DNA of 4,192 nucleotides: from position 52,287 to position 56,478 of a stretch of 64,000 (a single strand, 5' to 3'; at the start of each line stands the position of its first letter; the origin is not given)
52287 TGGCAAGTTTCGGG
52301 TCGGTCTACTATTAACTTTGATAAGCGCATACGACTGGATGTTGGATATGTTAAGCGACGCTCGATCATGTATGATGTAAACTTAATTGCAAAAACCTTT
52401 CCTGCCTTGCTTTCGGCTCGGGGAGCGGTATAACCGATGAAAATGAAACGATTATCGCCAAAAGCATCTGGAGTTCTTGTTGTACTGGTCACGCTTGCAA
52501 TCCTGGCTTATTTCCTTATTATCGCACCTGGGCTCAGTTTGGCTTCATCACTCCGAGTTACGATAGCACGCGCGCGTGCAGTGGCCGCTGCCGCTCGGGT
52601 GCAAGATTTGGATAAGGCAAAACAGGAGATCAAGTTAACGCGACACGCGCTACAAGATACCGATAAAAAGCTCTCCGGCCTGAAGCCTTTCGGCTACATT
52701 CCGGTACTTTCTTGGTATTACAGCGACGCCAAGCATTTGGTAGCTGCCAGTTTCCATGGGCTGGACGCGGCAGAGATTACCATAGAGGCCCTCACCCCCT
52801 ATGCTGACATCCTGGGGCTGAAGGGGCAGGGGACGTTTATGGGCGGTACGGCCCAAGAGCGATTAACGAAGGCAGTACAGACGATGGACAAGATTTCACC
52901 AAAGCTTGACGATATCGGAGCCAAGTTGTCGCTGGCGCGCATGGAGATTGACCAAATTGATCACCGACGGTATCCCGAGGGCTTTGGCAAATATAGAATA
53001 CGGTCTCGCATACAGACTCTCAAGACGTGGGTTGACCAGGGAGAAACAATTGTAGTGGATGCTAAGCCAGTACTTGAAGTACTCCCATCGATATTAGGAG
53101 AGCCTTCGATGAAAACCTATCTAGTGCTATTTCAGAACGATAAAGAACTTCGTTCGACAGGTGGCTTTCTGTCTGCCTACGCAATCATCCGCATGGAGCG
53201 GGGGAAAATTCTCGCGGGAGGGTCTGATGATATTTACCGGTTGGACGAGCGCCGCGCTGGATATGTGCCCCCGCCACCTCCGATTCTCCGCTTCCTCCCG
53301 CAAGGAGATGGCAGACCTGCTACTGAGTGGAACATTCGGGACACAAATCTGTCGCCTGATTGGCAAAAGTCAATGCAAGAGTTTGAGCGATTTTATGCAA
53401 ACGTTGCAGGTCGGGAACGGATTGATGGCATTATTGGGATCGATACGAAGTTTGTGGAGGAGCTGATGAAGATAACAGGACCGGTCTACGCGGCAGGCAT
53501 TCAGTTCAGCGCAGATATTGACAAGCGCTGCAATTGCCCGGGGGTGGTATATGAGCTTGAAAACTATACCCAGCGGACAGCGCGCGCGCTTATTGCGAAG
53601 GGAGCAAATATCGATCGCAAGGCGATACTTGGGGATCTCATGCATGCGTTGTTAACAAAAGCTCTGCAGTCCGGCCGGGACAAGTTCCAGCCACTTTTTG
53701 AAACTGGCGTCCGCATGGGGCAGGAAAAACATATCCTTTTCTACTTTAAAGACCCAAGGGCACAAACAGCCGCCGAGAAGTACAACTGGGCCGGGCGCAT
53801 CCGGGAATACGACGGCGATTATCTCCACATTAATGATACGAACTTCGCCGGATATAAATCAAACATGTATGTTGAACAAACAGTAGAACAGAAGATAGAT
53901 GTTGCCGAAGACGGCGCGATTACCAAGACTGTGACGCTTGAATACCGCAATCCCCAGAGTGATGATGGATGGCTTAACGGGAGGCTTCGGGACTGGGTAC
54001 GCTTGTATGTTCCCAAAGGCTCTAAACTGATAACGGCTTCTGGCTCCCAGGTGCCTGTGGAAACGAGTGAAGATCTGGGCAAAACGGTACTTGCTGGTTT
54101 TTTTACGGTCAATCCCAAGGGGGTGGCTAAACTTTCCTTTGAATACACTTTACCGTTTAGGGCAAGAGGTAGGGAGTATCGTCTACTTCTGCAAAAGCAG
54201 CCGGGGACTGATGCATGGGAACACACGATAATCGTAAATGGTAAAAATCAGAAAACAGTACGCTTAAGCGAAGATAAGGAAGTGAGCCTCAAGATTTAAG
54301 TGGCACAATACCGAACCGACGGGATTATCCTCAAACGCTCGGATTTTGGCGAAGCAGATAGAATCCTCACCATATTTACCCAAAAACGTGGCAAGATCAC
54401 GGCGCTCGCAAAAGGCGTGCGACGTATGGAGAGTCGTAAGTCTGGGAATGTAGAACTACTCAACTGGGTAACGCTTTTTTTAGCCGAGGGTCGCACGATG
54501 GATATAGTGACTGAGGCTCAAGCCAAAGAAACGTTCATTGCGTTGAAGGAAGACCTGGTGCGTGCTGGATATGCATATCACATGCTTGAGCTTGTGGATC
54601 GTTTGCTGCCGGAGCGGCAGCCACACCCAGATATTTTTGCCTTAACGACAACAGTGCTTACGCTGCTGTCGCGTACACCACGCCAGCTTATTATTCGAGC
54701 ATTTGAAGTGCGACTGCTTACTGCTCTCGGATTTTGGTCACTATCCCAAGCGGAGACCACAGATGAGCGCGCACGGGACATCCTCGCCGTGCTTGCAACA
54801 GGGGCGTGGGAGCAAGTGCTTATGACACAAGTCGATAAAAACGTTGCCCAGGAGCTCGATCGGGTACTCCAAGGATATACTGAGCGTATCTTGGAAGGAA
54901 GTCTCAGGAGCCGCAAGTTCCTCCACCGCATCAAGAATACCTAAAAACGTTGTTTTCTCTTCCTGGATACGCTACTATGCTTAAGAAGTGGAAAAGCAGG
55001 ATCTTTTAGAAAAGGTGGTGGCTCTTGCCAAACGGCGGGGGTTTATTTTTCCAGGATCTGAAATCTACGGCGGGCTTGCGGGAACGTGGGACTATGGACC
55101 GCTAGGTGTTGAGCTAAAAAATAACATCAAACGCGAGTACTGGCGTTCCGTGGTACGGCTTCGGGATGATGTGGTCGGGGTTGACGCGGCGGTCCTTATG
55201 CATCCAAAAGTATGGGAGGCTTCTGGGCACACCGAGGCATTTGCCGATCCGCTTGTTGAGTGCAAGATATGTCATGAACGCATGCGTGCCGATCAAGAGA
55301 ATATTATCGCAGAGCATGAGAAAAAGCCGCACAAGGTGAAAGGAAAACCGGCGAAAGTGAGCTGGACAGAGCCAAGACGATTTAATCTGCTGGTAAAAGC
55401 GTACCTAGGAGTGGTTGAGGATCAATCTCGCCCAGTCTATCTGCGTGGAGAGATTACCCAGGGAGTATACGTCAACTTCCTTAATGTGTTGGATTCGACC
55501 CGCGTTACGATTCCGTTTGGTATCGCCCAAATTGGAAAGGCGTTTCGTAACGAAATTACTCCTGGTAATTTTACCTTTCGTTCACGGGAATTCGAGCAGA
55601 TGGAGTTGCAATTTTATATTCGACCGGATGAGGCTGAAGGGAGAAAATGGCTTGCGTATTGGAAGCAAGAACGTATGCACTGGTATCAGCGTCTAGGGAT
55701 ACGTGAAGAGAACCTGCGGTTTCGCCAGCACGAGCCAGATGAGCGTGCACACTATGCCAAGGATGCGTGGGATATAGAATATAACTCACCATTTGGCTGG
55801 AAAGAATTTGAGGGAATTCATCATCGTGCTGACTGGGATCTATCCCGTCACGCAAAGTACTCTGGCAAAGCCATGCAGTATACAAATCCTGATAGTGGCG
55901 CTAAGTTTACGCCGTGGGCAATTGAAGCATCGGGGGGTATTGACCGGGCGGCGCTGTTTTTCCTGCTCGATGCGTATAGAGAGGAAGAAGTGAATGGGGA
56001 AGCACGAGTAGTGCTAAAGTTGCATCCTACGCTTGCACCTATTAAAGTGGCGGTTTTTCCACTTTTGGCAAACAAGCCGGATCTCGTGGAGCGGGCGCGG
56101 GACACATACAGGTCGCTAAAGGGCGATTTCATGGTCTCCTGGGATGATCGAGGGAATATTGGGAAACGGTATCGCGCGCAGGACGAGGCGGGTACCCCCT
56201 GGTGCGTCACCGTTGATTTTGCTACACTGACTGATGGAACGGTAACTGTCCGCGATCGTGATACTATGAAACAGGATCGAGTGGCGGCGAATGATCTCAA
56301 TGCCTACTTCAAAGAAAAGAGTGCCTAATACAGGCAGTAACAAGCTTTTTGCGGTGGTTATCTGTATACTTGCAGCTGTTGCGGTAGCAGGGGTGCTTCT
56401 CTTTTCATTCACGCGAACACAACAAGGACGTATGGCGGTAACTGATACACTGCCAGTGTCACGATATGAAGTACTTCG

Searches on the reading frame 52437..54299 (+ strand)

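Call 61: search_protein_families(library=pfam, proteins=[window:52437-54299:+], max_evalue=0.00001)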
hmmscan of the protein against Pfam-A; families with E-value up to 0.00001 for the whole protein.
window:52437-54299:+ (620 aa): 1 family
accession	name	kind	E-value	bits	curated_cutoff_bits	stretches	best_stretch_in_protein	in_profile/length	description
PF13196.11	DUF4012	-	3.7e-23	83.1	28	1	226-353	4-125/144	Protein of unknown function (DUF4012)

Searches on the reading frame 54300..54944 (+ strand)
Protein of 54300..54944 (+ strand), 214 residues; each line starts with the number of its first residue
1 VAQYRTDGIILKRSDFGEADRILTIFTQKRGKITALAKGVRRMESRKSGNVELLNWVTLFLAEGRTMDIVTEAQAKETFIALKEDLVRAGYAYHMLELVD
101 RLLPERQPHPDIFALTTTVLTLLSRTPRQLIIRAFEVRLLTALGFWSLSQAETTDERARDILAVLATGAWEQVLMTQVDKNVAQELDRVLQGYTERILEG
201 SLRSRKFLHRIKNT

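Call 61: search_protein_families(library=pfam, proteins=[window:54300-54944:+], max_evalue=0.00001)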
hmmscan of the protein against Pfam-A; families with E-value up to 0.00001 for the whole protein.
window:54300-54944:+ (214 aa): 2 families
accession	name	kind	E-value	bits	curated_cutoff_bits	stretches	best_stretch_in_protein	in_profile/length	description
PF11967.14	RecO_N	-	3.1e-21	75.6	27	1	1-79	1-80/80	Recombination protein O N terminal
PF02565.21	RecO_C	-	1.7e-20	73.8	22.1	1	84-145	2-64/157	Recombination protein O C terminal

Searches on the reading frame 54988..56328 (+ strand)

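Call 61: search_protein_families(library=pfam, proteins=[window:54988-56328:+], max_evalue=0.00001)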
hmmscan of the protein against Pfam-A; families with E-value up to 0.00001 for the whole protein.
window:54988-56328:+ (446 aa): 2 families
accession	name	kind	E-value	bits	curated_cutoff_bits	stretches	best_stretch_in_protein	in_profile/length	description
PF03129.25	HGTP_anticodon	-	3.9e-18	65.8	21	1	353-443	1-93/94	Anticodon binding domain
PF00587.30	tRNA-synt_2b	-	5.7e-06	26.9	29.3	1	145-248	5-106/179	tRNA synthetase class II core domain (G, H, P, S and T)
